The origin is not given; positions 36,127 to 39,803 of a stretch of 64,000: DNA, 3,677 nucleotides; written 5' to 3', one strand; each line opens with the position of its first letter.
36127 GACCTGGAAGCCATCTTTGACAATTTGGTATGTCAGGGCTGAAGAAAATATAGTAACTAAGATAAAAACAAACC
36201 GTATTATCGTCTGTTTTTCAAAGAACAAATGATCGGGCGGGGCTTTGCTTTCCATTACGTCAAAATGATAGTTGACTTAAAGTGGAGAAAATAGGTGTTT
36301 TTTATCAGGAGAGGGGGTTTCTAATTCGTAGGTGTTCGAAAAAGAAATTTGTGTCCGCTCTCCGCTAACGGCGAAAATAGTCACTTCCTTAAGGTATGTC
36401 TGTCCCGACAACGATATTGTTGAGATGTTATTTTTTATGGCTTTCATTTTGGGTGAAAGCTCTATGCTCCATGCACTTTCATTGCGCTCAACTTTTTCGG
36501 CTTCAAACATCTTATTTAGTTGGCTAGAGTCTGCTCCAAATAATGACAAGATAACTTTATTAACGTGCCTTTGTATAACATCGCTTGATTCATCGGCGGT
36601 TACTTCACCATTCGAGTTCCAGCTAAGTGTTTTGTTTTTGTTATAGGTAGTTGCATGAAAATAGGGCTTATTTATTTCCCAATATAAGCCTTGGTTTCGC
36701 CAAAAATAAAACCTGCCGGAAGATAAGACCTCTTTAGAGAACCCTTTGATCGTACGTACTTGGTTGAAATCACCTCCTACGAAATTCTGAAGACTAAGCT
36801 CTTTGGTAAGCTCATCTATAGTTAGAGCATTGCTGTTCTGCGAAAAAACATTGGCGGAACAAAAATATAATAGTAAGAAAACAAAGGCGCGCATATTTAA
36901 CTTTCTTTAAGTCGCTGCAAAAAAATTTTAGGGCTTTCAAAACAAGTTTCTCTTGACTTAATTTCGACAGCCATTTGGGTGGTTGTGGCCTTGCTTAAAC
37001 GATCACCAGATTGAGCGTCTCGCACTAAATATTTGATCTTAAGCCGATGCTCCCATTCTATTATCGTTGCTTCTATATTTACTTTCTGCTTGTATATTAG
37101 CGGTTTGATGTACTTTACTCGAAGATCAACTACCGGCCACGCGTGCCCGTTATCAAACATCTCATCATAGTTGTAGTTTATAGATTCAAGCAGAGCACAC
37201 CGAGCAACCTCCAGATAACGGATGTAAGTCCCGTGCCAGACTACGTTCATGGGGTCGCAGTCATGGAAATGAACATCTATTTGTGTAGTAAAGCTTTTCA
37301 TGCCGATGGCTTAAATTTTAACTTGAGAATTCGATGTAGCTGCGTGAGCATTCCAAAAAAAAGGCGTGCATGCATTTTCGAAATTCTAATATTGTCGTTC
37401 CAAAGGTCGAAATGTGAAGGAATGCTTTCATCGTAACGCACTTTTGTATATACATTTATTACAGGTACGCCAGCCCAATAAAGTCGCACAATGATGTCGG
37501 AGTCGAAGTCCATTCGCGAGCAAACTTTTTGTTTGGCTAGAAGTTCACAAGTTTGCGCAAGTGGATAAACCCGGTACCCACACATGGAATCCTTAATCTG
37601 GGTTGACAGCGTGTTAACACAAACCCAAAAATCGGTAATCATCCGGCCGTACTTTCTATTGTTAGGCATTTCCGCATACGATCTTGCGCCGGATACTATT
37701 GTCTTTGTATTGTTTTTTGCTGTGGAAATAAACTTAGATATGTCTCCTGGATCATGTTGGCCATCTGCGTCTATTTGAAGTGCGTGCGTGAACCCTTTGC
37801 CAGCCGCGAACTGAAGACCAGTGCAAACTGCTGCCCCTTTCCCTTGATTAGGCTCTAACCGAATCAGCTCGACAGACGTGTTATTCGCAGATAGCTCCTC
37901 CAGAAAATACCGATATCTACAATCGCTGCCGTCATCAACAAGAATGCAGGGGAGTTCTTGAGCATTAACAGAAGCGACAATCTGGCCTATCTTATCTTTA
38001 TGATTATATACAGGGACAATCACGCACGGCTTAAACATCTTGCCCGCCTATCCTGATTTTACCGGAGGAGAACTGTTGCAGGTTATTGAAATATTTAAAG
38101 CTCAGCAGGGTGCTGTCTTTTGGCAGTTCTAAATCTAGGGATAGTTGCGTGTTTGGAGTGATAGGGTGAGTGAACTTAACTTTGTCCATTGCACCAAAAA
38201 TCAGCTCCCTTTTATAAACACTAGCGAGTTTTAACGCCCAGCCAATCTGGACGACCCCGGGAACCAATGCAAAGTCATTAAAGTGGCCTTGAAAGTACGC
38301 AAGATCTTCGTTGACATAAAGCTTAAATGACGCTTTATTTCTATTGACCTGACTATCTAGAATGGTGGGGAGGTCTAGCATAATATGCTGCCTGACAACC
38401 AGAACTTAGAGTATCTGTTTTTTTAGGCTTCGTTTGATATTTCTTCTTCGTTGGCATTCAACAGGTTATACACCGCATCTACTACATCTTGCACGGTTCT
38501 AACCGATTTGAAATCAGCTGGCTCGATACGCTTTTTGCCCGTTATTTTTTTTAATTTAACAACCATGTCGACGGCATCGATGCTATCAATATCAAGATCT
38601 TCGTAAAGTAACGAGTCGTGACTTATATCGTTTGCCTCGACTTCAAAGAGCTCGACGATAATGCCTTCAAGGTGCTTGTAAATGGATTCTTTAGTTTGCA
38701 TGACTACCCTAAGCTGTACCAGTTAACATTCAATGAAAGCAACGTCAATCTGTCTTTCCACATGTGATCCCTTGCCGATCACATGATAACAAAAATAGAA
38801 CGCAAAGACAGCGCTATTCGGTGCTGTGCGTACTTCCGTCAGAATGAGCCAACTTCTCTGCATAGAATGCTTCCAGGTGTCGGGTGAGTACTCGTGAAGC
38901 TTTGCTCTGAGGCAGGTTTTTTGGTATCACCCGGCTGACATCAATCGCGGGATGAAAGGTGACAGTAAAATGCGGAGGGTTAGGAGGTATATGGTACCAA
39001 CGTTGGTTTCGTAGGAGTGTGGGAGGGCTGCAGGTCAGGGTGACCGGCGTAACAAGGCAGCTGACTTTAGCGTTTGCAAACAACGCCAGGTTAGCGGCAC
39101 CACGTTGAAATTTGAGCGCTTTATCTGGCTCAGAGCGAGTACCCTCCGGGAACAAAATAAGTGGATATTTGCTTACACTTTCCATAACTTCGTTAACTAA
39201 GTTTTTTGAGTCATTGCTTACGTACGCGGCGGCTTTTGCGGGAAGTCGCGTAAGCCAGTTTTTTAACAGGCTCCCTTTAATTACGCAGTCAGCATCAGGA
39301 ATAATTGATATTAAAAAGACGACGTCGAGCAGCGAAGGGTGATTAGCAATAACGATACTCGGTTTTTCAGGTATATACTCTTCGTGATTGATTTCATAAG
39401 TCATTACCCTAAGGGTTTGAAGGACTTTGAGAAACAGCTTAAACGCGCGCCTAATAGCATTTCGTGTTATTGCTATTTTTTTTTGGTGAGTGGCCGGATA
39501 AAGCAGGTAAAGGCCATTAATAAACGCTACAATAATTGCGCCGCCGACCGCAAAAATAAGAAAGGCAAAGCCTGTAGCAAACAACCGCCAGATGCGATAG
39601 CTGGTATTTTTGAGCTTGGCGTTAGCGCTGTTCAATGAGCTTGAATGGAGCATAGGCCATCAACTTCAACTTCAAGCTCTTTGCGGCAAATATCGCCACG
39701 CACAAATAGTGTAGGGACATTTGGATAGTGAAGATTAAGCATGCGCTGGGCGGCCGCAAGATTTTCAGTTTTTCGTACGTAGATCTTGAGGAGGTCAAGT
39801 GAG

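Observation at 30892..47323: ~16.5 kb aryl-polyene / xanthomonadin-family type II PKS-like pigment cluster in two divergent operons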

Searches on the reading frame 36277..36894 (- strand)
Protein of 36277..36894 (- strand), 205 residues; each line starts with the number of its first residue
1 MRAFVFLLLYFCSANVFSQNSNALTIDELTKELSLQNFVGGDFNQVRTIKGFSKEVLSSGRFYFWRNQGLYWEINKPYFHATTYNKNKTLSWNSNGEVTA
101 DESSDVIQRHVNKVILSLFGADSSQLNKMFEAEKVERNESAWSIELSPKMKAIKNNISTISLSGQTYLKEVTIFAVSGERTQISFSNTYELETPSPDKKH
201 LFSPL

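Call 3: search_protein_families(library=pfam, proteins=[window:36277-36894:-], max_evalue=0.01)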
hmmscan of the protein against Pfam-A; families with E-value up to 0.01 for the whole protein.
window:36277-36894:- (205 aa): 1 family
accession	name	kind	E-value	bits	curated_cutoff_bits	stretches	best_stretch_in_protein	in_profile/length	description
PF03548.22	LolA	-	8e-15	55.4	23.6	1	40-197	7-160/165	Outer membrane lipoprotein carrier protein LolA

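Call 5: search_protein_families(library=ncbifam, proteins=[window:36277-36894:-], max_evalue=0.001)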
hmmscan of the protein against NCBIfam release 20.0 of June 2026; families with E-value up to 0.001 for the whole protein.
window:36277-36894:- (205 aa): 3 families
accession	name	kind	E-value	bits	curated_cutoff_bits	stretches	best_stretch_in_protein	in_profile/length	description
NF053544.1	LolA2_flexi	equivalog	7.1e-18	64.7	125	1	2-188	2-195/208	flexirubin biosynthesis/transport protein LolA2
TIGR00547.2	lolA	equivalog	3.2e-12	46.3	112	1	11-200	6-189/202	outer membrane lipoprotein periplasmic chaperone LolA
NF000661.0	PRK00031.1-3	equivalog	5.1e-05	22.8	255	1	13-188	26-201/225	outer membrane lipoprotein chaperone LolA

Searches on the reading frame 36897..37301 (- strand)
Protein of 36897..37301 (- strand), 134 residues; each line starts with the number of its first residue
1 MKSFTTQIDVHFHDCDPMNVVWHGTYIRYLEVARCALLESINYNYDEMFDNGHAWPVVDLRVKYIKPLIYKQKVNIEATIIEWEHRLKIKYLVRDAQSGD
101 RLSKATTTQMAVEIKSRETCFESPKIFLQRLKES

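Call 3: search_protein_families(library=pfam, proteins=[window:36897-37301:-], max_evalue=0.01)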
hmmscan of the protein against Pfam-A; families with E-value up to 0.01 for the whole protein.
window:36897-37301:- (134 aa): 3 families
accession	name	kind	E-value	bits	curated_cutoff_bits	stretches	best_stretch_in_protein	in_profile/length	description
PF13279.12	4HBT_2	-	1.6e-12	48.4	25.5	1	10-119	1-111/122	Thioesterase-like superfamily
PF03061.28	4HBT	-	4.6e-07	30.5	20.6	1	18-82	1-58/79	Thioesterase superfamily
PF01643.23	Acyl-ACP_TE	-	0.0007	19.8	23.7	1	2-119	2-120/131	Acyl-ACP thioesterase N-terminal domain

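Call 5: search_protein_families(library=ncbifam, proteins=[window:36897-37301:-], max_evalue=0.001)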
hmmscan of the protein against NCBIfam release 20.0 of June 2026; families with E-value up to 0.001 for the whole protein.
window:36897-37301:- (134 aa): 4 families
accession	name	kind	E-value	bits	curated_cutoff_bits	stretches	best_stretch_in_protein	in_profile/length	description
NF047424.1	MenI_Staph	exception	1e-18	67.6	225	1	5-112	5-111/148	1,4-dihydroxy-2-naphthoyl-CoA hydrolase MenI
TIGR00051.1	TIGR00051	subfamily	3.5e-16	59.6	68.7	1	10-95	4-88/117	YbgC/FadM family acyl-CoA thioesterase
TIGR02799.1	thio_ybgC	equivalog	1.8e-11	44.4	141.35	1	4-113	1-110/126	tol-pal system-associated acyl-CoA thioesterase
NF008065.0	PRK10800.1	equivalog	1.1e-07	32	185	1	4-84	6-86/134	tol-pal system-associated acyl-CoA thioesterase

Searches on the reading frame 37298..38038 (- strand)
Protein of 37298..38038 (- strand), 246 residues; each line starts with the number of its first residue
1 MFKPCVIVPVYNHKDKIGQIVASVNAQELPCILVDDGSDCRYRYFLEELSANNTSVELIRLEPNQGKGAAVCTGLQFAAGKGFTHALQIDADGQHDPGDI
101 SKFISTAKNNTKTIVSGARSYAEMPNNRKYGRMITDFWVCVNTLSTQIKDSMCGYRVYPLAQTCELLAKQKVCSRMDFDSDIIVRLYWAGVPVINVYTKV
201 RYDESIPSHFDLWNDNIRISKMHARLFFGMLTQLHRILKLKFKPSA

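Call 3: search_protein_families(library=pfam, proteins=[window:37298-38038:-], max_evalue=0.01)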
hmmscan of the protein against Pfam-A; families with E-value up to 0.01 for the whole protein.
window:37298-38038:- (246 aa): 1 family
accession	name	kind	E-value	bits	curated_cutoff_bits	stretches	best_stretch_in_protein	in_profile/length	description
PF00535.33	Glycos_transf_2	-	1.8e-22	80.5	23.3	1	5-134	1-130/168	Glycosyl transferase family 2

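Call 5: search_protein_families(library=ncbifam, proteins=[window:37298-38038:-], max_evalue=0.001)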
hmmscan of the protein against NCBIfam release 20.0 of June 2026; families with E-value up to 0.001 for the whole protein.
window:37298-38038:- (246 aa): 12 families
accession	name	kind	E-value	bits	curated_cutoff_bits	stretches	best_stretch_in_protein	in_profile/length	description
NF058614.1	PPMAGASynPpgS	equivalog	2.5e-13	50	370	1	6-158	4-157/226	polyprenyl-phospho-N-acetylgalactosaminyl synthase PpgS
NF047588.1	GlcsyltransPgfSStrep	equivalog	5.3e-11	42.3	500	1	14-157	20-158/308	glycosyltransferase PgfS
NF007482.0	PRK10073.1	equivalog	2.5e-09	36.6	423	1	5-117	9-120/334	glycosyltransferase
TIGR03937.1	PgaC_IcaA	equivalog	1.7e-08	33.8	422.3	1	6-100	49-143/407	poly-beta-1,6-N-acetyl-D-glucosamine synthase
NF007986.1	PRK10714.1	equivalog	2.3e-08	33.4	529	1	4-158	8-164/316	undecaprenyl-phosphate 4-deoxy-4-formamido-L-arabinose transferase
TIGR03965.1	mycofact_glyco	equivalog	4.1e-08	32.5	280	1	5-81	77-156/467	mycofactocin biosynthesis glycosyltransferase MftF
NF047683.1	TeichurnBiosyTuaG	equivalog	6.5e-07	29.2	400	1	5-113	9-117/252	teichuronic acid biosynthesis protein TuaG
TIGR01556.1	rhamnosyltran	subfamily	8e-07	28.5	200.55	1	16-108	9-95/281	rhamnosyltransferase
TIGR04182.1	glyco_TIGR04182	equivalog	1.1e-06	28.3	325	1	5-160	3-153/293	S-layer glycoprotein N-glycosyltransferase AglJ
TIGR03111.1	glyc2_xrt_Gpos1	hypoth_equivalog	2.5e-06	26.6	363.95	1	6-112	53-161/439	TIGR03111 family XrtG-associated glycosyltransferase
NF041875.1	EPS_EpsD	equivalog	3.8e-06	26.5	370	1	6-118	3-115/325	exopolysaccharide biosynthesis glycosyltransferase EpsD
TIGR03469.1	HpnB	hypoth_equivalog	6.6e-05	22.1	379.25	1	5-116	47-169/386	hopene-associated glycosyltransferase HpnB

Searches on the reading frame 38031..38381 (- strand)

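Call 3: search_protein_families(library=pfam, proteins=[window:38031-38381:-], max_evalue=0.01)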
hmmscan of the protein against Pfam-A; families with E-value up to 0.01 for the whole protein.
window:38031-38381:- (116 aa): 2 families
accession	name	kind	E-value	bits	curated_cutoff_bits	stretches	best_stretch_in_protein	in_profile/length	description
PF22818.2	ApeI-like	-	5.5e-16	59.3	28.5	1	13-100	12-100/119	ApeI dehydratase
PF07977.19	FabA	-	1.2e-07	31.9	23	1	21-88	31-112/138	FabA-like domain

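Call 5: search_protein_families(library=ncbifam, proteins=[window:38031-38381:-], max_evalue=0.001)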
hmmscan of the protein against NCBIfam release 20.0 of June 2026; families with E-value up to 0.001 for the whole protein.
window:38031-38381:- (116 aa): 3 families
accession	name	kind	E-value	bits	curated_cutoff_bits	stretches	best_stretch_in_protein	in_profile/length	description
TIGR01750.1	fabZ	equivalog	2e-07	31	155.15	1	10-90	25-115/141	3-hydroxyacyl-ACP dehydratase FabZ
NF000582.1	PRK00006.1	equivalog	7.4e-07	29.2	113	1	20-89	35-110/137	3-hydroxyacyl-ACP dehydratase FabZ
NF009667.0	PRK13188.1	equivalog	4.3e-05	22.4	465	1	23-87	358-429/464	bifunctional UDP-3-O-[3-hydroxymyristoyl] N-acetylglucosamine deacetylase/3-hydroxyacyl-ACP dehydratase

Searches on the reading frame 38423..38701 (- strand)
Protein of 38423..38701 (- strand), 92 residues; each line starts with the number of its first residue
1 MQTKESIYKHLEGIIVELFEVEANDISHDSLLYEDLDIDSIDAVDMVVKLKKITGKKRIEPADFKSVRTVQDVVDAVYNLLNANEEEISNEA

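Call 3: search_protein_families(library=pfam, proteins=[window:38423-38701:-], max_evalue=0.01)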
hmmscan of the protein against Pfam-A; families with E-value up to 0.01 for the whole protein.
window:38423-38701:- (92 aa): 1 family
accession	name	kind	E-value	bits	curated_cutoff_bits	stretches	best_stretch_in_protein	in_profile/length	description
PF00550.31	PP-binding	-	9.4e-08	32.6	20.8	1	11-77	3-67/67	Phosphopantetheine attachment site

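Call 5: search_protein_families(library=ncbifam, proteins=[window:38423-38701:-], max_evalue=0.001)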
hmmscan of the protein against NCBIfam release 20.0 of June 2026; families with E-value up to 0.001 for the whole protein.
window:38423-38701:- (92 aa): 11 families
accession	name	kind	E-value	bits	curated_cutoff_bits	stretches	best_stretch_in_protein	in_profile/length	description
NF003757.0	PRK05350.1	equivalog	8.3e-35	118.8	65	1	1-83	1-82/83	acyl carrier protein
NF002150.0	PRK00982.1-4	subfamily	9e-13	48.3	66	1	3-77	2-75/80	acyl carrier protein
NF002148.0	PRK00982.1-2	subfamily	2e-11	43.5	71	1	4-78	2-75/79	acyl carrier protein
NF040636.1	AcpM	exception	6.7e-10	38.9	146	1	3-88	2-86/93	meromycolate extension acyl carrier protein AcpM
NF002147.0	PRK00982.1-1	equivalog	7.5e-10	38.5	84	1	2-79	3-79/83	acyl carrier protein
TIGR00517.1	acyl_carrier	equivalog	2.9e-07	30.2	70.45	1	6-77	3-73/77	acyl carrier protein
NF002149.0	PRK00982.1-3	equivalog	1.8e-06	27.7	106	1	6-78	3-74/78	acyl carrier protein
NF006031.0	PRK08172.1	equivalog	1.1e-05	26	76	1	13-83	11-80/82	acyl carrier protein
NF009104.0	PRK12449.1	equivalog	1.2e-05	25.2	70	1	3-79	2-77/80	acyl carrier protein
NF002151.0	PRK00982.1-5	equivalog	1.5e-05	25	92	1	7-75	4-71/78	acyl carrier protein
NF005079.0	PRK06508.1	equivalog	4.1e-05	23.9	83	1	6-57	3-54/93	acyl carrier protein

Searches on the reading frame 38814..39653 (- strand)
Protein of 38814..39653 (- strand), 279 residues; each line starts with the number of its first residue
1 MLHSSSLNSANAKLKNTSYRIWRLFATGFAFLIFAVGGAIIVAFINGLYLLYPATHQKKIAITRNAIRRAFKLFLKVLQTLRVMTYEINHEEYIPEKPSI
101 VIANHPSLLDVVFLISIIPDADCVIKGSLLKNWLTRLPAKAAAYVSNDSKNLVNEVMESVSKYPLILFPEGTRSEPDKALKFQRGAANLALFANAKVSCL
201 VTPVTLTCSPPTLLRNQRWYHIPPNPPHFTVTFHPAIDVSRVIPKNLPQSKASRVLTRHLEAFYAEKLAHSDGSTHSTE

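Call 4: search_protein_families(library=pfam, proteins=[window:38814-39653:-], max_evalue=0.01)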
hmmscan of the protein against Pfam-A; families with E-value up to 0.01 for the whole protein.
window:38814-39653:- (279 aa): 1 family
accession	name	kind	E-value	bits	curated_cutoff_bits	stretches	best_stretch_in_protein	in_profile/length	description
PF01553.26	Acyltransferase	-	1.1e-14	54.9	23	1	88-205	4-130/132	Acyltransferase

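Call 6: search_protein_families(library=ncbifam, proteins=[window:38814-39653:-], max_evalue=0.001)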
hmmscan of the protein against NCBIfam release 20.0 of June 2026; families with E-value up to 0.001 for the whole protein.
window:38814-39653:- (279 aa): 5 families
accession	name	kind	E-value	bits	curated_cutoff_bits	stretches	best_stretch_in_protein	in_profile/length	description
TIGR00530.1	AGP_acyltrn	subfamily_domain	5e-14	52.2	102.95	1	89-199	7-126/130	1-acylglycerol-3-phosphate O-acyltransferase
NF005291.0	PRK06814.1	equivalog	1.3e-06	26.6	1349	1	44-207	405-564/1140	acyl-[ACP]--phospholipid O-acyltransferase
NF052553.1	LyOrLpactfOlsABRUA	equivalog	4.3e-06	26.1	300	1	63-206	35-183/263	lyso-ornithine lipid O-acyltransferase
NF005959.0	PRK08043.1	equivalog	0.0005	18.4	886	1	71-207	3-138/719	bifunctional acyl-ACP--phospholipid O-acyltransferase/long-chain-fatty-acid--ACP ligase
NF011593.0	PRK15018.1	equivalog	0.00071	19.4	501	0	32-198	7-175/245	1-acylglycerol-3-phosphate O-acyltransferase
